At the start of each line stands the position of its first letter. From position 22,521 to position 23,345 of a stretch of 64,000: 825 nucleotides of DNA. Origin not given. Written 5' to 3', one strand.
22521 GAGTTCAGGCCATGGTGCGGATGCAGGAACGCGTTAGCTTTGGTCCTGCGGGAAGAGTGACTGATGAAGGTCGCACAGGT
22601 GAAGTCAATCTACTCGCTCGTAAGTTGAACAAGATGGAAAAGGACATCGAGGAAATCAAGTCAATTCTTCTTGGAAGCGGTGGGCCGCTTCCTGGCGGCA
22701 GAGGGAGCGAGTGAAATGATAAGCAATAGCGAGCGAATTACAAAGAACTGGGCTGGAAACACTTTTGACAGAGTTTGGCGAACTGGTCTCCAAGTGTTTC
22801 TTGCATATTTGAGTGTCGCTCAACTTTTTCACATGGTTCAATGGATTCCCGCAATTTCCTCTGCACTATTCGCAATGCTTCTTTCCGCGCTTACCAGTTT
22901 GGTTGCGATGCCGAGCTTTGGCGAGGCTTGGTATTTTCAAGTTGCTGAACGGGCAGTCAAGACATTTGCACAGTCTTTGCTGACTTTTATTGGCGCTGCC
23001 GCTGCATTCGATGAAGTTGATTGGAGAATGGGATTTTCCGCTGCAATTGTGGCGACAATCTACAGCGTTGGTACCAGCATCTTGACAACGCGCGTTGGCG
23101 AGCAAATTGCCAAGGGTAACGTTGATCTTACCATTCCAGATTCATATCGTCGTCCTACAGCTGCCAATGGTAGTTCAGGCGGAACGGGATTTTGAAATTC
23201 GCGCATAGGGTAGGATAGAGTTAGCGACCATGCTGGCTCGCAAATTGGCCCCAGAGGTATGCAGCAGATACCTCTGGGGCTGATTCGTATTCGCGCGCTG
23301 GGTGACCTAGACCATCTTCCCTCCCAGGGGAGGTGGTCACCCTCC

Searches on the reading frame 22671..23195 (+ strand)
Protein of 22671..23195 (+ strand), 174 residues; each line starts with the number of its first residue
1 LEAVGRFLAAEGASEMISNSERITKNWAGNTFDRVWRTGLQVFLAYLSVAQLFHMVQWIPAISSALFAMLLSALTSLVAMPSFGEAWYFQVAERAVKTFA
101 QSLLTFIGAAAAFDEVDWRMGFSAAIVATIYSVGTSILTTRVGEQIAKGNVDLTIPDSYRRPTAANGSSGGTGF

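Call 11: search_protein_families(library=phrogs, proteins=[window:22671-23195:+], max_evalue=0.01)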
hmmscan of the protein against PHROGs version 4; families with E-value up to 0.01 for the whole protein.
window:22671-23195:+ (174 aa): 1 family
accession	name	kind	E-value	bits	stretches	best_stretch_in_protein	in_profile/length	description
phrog_443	-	lysis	4.8e-23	83.1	2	82-146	6-71/127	holin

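Call 14: find_related_loci(query=window:22671-23195:+, collection=viral_contigs, flank=4000)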
Query window:22671-23195:+ (174 aa) in viral_contigs; peptide patterns used: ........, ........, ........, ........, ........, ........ (x = any residue, [..] = any of these).
36 stretches matched a pattern, but none encodes a relative of the query by tblastn (E <= 1e-3).

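Call 16: search_dna_similar(query=window:22671-23195:+, collection=phages, mode=protein, max_rows=30, max_evalue=0.001)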
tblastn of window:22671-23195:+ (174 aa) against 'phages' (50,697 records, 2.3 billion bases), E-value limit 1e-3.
Records with a match: 6; places in all: 6; records where one place covers at least 80% of the query: 0.
Best place of each record, by identity: <60% 6.
By first word of the organism name: Clostridium 4; Lactococcus 2.
By host as written in the record: Clostridium_AP sp000509125 DA266 4; Lactococcus garvieae Lg2 2.
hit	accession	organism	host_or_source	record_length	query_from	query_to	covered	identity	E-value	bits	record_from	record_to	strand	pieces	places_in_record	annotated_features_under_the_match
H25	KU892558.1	Lactococcus phage PLgT-1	Lactococcus garvieae Lg2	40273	83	147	37%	42.4%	6e-4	45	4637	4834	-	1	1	holin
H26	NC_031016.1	Lactococcus phage PLgT-1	Lactococcus garvieae Lg2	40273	83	147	37%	42.4%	6e-4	45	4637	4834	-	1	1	holin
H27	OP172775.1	Clostridium phage CS266P1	Clostridium_AP sp000509125 DA266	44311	85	137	30%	39.6%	2e-4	47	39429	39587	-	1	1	hypothetical protein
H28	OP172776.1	Clostridium phage CS266P2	Clostridium_AP sp000509125 DA266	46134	85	137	30%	39.6%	2e-4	47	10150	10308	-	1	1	hypothetical protein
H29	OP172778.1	Clostridium phage CS266P4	Clostridium_AP sp000509125 DA266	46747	85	137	30%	39.6%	2e-4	47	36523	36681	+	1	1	hypothetical protein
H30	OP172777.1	Clostridium phage CS266P3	Clostridium_AP sp000509125 DA266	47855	85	137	30%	39.6%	2e-4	47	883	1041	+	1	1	hypothetical protein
